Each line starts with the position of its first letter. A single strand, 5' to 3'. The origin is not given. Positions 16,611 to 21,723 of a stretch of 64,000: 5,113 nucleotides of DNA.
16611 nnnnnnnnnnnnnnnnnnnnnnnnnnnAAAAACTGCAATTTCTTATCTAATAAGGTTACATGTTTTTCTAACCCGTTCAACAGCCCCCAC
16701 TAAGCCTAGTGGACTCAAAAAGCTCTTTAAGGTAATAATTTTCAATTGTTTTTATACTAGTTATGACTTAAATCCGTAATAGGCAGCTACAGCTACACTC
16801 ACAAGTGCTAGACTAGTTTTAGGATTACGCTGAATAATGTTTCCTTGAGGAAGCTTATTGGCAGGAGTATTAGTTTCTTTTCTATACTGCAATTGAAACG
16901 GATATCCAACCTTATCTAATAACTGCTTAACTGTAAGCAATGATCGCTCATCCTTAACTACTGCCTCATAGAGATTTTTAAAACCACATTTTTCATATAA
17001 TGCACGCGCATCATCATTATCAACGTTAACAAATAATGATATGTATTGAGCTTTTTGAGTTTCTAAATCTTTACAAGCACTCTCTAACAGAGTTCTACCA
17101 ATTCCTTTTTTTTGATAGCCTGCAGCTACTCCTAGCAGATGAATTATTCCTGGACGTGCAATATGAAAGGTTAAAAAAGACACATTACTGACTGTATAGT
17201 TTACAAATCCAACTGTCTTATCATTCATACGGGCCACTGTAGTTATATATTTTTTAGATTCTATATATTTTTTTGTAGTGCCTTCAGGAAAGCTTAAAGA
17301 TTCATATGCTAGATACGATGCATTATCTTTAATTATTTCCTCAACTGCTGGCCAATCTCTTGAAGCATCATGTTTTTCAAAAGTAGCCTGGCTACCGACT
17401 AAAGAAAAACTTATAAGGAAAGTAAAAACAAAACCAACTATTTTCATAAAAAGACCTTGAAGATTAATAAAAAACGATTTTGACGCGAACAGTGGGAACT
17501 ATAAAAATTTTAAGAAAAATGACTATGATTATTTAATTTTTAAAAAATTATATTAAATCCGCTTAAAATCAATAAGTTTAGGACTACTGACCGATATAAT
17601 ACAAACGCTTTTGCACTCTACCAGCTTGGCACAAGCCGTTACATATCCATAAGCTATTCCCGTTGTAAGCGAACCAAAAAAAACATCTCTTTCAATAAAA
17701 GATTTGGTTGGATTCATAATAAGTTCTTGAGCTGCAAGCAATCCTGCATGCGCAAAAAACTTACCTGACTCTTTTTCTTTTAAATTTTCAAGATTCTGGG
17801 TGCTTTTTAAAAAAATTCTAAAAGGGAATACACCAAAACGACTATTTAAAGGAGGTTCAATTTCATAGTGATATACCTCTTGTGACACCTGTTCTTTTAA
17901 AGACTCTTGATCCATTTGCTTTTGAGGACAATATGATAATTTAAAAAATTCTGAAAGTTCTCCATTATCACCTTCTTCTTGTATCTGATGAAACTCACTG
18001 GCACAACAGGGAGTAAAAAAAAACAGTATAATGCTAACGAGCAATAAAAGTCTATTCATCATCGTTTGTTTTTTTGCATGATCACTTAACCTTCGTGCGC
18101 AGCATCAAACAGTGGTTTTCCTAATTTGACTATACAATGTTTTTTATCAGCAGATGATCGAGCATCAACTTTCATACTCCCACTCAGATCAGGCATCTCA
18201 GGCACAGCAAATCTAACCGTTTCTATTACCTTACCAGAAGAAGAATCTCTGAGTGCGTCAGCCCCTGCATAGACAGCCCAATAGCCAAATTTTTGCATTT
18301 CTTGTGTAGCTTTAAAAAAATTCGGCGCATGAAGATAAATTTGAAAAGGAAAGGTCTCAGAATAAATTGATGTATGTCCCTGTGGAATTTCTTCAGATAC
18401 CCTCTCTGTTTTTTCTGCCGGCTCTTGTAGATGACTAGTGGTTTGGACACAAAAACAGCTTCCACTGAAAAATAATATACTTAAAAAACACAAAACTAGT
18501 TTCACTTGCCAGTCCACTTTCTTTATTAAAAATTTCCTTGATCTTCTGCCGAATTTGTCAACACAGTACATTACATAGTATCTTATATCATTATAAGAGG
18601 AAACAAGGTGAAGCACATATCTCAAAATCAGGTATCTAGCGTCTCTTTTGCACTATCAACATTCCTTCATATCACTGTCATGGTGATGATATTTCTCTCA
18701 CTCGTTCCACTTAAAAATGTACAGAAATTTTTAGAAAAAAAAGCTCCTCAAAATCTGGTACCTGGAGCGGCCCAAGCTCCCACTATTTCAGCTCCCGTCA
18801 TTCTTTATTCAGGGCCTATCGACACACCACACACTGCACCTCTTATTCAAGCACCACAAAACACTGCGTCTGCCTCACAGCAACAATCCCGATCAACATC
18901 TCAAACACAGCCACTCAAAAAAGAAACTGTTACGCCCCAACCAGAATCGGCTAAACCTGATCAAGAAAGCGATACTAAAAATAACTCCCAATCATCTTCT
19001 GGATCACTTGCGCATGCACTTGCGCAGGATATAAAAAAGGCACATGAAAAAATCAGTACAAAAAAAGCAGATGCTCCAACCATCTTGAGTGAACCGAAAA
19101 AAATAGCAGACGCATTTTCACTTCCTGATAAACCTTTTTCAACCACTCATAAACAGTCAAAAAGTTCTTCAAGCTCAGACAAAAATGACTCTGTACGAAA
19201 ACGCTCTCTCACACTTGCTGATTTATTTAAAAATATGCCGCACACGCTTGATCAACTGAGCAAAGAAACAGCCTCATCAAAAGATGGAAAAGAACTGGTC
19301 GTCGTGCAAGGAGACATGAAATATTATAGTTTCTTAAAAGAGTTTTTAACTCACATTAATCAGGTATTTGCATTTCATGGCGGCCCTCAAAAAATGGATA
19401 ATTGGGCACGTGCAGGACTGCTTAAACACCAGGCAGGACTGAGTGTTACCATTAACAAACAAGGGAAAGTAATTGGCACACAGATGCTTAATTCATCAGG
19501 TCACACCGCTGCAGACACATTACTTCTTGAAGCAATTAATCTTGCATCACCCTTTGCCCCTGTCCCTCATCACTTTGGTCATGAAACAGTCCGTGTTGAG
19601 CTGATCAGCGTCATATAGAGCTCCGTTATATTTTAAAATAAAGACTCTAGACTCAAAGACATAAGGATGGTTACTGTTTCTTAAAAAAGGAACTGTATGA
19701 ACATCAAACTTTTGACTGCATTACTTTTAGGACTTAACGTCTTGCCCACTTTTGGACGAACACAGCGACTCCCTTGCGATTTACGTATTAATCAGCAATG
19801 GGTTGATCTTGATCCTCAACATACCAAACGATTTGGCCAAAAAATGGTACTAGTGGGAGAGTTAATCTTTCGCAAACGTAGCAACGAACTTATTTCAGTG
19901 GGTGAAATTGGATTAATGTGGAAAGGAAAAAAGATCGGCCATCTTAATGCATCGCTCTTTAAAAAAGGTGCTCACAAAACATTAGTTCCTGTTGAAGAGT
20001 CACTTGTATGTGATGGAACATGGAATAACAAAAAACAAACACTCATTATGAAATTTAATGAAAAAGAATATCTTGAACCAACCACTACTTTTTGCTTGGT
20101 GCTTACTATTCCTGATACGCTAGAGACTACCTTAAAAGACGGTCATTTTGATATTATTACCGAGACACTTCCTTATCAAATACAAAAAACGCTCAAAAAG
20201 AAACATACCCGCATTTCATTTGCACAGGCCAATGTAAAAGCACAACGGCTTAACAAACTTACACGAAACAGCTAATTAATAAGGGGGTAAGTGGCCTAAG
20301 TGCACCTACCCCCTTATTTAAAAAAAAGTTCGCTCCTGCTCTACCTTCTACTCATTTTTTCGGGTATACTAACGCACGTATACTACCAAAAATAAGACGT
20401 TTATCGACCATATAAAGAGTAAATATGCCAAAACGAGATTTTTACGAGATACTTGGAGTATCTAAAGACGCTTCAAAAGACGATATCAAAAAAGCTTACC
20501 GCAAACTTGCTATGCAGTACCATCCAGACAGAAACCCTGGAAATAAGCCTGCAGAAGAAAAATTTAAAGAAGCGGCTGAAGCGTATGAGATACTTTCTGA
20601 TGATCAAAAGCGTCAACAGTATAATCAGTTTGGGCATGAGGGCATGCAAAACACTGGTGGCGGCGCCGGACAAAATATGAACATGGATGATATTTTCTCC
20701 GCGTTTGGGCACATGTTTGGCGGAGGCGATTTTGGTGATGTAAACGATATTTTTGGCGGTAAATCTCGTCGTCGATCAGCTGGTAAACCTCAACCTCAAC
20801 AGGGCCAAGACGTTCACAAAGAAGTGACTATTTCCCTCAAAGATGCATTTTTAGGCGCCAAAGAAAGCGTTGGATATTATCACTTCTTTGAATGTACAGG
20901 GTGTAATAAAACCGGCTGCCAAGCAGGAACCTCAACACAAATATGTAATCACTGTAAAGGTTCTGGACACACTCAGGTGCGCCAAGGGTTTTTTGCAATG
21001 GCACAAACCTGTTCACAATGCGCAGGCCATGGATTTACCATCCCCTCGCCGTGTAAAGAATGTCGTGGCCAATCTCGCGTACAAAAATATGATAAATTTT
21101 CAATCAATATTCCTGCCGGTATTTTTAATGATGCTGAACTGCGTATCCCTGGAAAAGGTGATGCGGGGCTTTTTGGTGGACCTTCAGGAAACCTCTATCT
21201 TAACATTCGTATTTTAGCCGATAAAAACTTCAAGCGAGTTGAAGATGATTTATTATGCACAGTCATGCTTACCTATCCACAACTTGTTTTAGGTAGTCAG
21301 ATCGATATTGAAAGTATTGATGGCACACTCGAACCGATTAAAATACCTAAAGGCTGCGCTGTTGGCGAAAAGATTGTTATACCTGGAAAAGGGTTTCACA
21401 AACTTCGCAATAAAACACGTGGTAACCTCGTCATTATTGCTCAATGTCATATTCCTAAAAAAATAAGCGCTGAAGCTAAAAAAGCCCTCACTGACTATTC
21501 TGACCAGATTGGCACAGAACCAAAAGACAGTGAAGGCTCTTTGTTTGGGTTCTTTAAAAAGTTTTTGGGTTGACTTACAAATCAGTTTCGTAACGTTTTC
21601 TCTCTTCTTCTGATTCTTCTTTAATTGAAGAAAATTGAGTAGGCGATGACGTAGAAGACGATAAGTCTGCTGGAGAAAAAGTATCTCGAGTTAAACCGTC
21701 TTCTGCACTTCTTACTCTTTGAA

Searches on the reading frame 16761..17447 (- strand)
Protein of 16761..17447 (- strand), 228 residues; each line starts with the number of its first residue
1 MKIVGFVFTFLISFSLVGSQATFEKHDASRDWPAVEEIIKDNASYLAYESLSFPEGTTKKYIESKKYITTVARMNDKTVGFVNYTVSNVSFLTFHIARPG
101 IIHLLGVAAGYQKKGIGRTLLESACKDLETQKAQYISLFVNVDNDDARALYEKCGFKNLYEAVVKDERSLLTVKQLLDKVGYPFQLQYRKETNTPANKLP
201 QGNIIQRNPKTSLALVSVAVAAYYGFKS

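Call 42: search_protein_families(library=pfam, proteins=[window:16761-17447:-], max_evalue=0.0001)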
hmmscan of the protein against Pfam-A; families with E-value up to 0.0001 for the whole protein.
window:16761-17447:- (228 aa): 4 families
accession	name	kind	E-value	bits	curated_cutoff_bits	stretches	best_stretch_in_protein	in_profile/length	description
PF00583.31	Acetyltransf_1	-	3.1e-15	56.9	20.7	1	58-156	21-116/116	Acetyltransferase (GNAT) family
PF13673.13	Acetyltransf_10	-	1.8e-14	54.2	23.6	1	58-165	22-116/128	Acetyltransferase (GNAT) domain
PF13508.13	Acetyltransf_7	-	1.6e-12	48.1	27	1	68-157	4-83/84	Acetyltransferase (GNAT) domain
PF08445.16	FR47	-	3e-07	30.8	22.1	1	98-159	21-80/86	FR47-like protein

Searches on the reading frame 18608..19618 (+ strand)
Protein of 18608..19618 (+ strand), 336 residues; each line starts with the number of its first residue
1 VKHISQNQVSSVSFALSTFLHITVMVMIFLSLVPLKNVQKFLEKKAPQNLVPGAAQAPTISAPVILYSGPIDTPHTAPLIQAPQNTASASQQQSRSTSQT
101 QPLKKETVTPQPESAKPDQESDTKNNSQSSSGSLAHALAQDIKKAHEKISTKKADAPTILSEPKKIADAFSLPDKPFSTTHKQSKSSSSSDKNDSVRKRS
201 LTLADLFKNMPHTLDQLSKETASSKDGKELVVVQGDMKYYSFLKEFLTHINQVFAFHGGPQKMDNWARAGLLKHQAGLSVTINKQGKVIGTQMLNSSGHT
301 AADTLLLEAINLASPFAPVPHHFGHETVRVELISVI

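Call 43: search_protein_families(library=pfam, proteins=[window:18608-19618:+], max_evalue=0.0001)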
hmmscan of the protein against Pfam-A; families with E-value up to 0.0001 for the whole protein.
window:18608-19618:+ (336 aa): 1 family
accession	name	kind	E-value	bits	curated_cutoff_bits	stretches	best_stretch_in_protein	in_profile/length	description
PF13103.11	TonB_2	-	4.1e-09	36.9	22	1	265-324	15-75/85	TonB C terminal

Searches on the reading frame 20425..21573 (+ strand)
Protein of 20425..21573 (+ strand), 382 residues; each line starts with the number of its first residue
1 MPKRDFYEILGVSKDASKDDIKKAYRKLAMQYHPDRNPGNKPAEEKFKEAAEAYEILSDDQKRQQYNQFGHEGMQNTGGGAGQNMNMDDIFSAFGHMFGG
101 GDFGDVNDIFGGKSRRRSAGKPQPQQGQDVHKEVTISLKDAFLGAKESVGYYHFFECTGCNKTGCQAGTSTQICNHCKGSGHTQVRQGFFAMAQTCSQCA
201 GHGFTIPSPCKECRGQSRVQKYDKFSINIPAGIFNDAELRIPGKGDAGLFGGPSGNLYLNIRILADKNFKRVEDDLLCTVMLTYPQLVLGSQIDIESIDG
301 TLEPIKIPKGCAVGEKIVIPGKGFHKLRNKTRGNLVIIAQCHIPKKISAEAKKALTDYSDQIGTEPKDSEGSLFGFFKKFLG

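Call 14: search_protein_families(library=ncbifam, proteins=[window:20425-21573:+], max_evalue=0.00001)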
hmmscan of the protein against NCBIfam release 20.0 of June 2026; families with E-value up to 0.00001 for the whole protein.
window:20425-21573:+ (382 aa): 13 families
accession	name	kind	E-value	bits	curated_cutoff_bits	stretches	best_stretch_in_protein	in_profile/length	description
TIGR02349.1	DnaJ_bact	equivalog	1.6e-112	376.5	377.2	1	5-360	1-352/354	molecular chaperone DnaJ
NF008035.0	PRK10767.1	subfamily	8.7e-110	367.3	338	1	1-379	1-364/374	molecular chaperone DnaJ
NF010894.0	PRK14301.1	equivalog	1.1e-103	347.1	548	1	1-360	1-349/373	chaperone protein DnaJ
NF010874.0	PRK14281.1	equivalog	7.2e-88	295.4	619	1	3-370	2-381/397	chaperone protein DnaJ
NF010872.0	PRK14279.1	equivalog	3.2e-84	283.3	556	1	4-360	9-377/394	molecular chaperone DnaJ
NF010871.0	PRK14278.1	equivalog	3.3e-81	273.1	502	1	4-365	3-354/378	molecular chaperone DnaJ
NF010885.0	PRK14292.1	equivalog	1.2e-78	264.7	585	1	5-379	3-366/371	chaperone protein DnaJ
NF037946.1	terminal_TopJ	equivalog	5.7e-51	173.9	300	2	3-137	4-136/810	terminal organelle assembly protein TopJ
NF010892.0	PRK14299.1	equivalog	1.8e-50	171.8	392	2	1-147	1-149/291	chaperone protein DnaJ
NF007618.0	PRK10266.1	equivalog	5.2e-39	134.5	403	2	3-151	3-141/306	curved DNA-binding protein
TIGR03835.1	termin_org_DnaJ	equivalog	5.5e-27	94.5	512.25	1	3-106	1-100/871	terminal organelle assembly protein TopJ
NF050028.1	CldAdptActJ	equivalog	9e-12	45.3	150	1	5-66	3-69/93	cold adaptation protein ActJcold adaptation protein ActJ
NF006948.0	PRK09430.1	equivalog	7.1e-08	32.4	162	1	5-57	201-260/267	co-chaperone DjlA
